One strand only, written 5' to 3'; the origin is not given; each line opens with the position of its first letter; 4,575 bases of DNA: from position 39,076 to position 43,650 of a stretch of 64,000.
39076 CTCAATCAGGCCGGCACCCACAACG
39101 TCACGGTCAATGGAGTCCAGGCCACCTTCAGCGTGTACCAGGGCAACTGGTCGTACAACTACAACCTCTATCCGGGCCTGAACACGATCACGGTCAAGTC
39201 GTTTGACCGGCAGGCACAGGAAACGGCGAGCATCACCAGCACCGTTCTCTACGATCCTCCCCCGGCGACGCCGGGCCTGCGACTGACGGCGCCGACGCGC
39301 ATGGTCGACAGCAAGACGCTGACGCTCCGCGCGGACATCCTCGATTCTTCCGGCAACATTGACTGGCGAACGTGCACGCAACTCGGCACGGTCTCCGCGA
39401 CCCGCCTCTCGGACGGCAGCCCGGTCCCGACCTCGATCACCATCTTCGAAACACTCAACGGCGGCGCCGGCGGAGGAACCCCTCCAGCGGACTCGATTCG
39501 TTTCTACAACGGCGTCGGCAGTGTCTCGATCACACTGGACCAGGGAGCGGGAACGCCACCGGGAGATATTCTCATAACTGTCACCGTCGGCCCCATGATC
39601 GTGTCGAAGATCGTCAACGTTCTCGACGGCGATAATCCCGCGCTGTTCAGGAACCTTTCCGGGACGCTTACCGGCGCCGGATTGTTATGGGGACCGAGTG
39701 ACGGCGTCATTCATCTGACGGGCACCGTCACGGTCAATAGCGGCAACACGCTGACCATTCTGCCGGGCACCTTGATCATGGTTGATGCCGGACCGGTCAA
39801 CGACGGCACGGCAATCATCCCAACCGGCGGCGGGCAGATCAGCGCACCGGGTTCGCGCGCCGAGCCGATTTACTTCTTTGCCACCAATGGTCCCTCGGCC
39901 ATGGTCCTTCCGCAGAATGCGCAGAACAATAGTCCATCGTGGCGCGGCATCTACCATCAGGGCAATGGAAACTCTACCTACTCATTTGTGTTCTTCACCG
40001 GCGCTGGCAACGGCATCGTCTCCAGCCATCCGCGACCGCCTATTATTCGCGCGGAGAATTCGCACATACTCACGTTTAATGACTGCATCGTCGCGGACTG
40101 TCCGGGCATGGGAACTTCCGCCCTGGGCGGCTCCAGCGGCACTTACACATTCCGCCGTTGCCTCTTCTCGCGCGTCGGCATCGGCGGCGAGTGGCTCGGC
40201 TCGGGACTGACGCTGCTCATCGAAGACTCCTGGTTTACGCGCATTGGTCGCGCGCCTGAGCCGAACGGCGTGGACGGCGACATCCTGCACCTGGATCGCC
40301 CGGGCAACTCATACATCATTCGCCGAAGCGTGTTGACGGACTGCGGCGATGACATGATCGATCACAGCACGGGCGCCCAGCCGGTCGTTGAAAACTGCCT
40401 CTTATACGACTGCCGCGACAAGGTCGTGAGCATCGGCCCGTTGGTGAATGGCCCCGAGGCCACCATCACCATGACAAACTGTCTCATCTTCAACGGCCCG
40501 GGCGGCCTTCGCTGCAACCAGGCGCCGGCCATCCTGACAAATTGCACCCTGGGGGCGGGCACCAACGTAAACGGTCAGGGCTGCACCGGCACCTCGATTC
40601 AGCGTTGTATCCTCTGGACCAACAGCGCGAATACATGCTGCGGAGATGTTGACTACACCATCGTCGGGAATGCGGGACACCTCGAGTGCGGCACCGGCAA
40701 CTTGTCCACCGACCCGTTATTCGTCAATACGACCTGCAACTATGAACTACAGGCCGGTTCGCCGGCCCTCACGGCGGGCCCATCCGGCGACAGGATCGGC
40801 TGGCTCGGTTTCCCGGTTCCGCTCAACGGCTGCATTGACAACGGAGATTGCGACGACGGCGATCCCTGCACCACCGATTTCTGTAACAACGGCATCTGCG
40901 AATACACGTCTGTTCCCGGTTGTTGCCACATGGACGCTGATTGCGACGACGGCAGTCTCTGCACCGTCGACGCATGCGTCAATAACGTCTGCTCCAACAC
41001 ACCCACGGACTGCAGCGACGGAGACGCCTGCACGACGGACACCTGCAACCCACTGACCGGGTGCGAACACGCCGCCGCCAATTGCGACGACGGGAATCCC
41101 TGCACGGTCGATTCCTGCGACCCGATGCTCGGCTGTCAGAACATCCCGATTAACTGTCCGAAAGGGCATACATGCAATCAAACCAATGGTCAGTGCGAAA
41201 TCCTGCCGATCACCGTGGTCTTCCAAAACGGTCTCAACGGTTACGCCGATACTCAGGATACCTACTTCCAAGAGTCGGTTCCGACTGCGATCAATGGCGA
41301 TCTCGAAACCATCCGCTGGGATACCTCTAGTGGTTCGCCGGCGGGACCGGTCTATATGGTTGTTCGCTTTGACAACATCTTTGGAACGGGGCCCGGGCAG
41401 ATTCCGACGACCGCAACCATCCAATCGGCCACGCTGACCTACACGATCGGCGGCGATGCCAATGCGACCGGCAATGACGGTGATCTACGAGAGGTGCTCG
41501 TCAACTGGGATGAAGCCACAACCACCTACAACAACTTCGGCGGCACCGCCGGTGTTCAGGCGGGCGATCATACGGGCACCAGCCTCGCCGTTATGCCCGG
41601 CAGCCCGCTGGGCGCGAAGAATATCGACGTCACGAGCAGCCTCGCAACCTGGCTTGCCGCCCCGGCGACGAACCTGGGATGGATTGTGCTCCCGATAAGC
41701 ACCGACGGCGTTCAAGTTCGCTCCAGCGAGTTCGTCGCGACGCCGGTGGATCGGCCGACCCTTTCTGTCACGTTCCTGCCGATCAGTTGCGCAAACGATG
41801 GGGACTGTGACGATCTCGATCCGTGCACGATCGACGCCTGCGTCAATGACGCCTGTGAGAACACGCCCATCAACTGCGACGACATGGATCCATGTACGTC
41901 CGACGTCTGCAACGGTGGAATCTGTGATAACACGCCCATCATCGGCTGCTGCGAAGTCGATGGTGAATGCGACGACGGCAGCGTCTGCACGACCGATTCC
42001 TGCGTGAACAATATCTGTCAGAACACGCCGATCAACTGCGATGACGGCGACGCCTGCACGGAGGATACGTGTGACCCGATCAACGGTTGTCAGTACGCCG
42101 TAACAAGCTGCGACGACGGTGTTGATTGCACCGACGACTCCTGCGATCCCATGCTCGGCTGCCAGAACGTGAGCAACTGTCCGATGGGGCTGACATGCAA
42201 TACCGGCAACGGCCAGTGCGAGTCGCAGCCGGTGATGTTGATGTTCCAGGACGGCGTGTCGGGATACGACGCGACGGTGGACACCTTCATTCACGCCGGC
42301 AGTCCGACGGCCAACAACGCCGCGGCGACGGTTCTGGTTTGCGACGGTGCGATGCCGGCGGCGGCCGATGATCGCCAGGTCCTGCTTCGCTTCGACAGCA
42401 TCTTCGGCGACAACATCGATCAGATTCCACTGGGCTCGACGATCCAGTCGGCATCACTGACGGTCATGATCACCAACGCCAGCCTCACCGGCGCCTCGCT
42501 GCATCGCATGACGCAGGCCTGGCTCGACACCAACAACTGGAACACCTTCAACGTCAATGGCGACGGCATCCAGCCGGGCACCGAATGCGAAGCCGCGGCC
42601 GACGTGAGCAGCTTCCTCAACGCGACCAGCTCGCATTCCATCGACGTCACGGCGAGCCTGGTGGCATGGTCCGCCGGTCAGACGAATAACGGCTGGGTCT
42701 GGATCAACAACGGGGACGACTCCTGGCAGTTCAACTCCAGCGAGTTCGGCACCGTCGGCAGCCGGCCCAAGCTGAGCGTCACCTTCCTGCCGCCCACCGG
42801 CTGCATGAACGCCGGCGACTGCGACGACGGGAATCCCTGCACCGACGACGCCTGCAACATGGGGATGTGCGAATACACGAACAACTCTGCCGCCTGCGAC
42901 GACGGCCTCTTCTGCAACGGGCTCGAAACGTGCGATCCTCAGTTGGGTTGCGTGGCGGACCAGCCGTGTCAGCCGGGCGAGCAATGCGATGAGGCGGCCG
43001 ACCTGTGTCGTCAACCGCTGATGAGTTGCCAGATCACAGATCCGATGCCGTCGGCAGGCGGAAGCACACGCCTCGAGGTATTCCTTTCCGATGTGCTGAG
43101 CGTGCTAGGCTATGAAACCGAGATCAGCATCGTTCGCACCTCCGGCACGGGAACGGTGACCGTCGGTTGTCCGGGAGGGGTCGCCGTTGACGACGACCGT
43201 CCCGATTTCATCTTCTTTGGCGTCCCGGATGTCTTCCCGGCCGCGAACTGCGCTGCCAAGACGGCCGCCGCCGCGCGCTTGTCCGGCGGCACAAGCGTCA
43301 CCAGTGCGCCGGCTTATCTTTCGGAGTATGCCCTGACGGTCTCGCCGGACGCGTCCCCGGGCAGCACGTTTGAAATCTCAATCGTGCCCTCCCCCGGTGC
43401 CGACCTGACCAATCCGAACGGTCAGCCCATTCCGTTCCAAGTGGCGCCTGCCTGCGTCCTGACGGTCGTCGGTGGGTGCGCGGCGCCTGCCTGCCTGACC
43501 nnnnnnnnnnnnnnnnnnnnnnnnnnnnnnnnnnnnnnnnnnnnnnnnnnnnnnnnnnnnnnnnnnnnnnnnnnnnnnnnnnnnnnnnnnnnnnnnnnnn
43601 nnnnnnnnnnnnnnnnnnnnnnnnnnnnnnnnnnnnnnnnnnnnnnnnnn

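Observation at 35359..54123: Five-gene co-directional locus of secreted cohesin/dockerin proteins fused to LTD and CotH modules: candidate non-cellulolytic extracellular assembly system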

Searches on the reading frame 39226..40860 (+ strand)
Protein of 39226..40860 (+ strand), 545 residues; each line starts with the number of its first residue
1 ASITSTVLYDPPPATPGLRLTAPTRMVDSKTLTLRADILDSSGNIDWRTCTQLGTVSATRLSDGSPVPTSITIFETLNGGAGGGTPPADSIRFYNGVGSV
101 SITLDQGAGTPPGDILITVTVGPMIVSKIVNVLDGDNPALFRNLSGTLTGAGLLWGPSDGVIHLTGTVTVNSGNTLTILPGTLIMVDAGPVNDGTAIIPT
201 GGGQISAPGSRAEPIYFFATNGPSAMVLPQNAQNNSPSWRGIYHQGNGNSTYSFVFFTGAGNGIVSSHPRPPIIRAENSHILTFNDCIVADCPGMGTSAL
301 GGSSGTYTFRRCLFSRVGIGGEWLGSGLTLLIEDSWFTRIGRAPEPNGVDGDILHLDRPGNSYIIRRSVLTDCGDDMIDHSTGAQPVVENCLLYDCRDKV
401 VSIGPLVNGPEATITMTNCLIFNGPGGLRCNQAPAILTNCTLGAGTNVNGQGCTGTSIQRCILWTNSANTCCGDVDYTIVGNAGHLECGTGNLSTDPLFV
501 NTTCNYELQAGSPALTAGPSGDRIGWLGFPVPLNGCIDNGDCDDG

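Call 46: search_protein_families(library=pfam, proteins=[window:39226-40860:+], max_evalue=10)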
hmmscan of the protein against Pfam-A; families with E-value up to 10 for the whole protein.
window:39226-40860:+ (545 aa): 1 family
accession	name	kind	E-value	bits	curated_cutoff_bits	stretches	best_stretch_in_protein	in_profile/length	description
PF13229.12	Beta_helix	-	1.7e-06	28.2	25.9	2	360-467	31-138/158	Right handed beta helix region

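Call 76: search_solved_structures(query=window:39226-40860:+, max_evalue=1)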
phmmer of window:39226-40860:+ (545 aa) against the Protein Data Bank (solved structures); distinct sequences matched with E-value up to 1: 0.
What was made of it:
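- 40303..40626 (+): P1: right-handed beta-helix repeats (aa ~1649-1756). PF13229 28.2 bits, above the 25.9 cut-off (call 46); no PDB sequence match (call 76)
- The beta-helix has no detectable relative among solved structures by sequence (call 76).
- Tried and rejected: The P1 beta-helix found no relative among PDB sequences (call 76).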

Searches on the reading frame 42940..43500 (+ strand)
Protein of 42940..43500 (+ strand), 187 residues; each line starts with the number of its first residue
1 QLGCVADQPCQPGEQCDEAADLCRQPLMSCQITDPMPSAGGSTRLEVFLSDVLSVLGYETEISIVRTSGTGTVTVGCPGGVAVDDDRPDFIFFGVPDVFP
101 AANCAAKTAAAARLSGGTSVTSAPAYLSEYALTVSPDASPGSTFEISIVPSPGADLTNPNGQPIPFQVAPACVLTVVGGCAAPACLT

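Call 46: search_protein_families(library=pfam, proteins=[window:42940-43500:+], max_evalue=10)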
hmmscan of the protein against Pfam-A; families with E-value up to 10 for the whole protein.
window:42940-43500:+ (187 aa): 0 families

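Call 61: search_solved_structures(query=A5, max_evalue=10)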
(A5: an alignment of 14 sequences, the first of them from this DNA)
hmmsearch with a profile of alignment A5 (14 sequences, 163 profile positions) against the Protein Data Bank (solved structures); distinct sequences matched with E-value up to 10: 2.
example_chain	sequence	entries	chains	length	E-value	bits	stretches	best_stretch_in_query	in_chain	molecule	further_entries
2w5f_A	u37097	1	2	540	0.41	13.5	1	36-88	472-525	ENDO-1,4-BETA-XYLANASE Y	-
2wys_A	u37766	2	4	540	0.41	13.5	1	36-88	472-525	ENDO-1,4-BETA-XYLANASE Y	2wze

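Call 83: search_protein_families(library=pfam, alignment_id=A5, max_evalue=1)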
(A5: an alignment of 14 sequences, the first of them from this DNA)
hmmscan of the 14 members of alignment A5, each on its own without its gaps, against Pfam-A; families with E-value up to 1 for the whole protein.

A. member 1, seq(159 aa): 0 families

B. families by the number of members that match (of 14 scanned): 6 families
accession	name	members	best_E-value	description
PF00963.24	Cohesin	2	0.008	Cohesin domain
PF02886.23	LBP_BPI_CETP_C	1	0.032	LBP / BPI / CETP family, C-terminal domain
PF05229.21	SCPU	1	0.082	Spore Coat Protein U domain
PF02752.27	Arrestin_C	1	0.11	Arrestin (or S-antigen), C-terminal domain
PF14855.11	PapJ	1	0.16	Pilus-assembly fibrillin subunit, chaperone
PF18368.7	Ig_GlcNase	1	0.19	Exo-beta-D-glucosaminidase Ig-fold domain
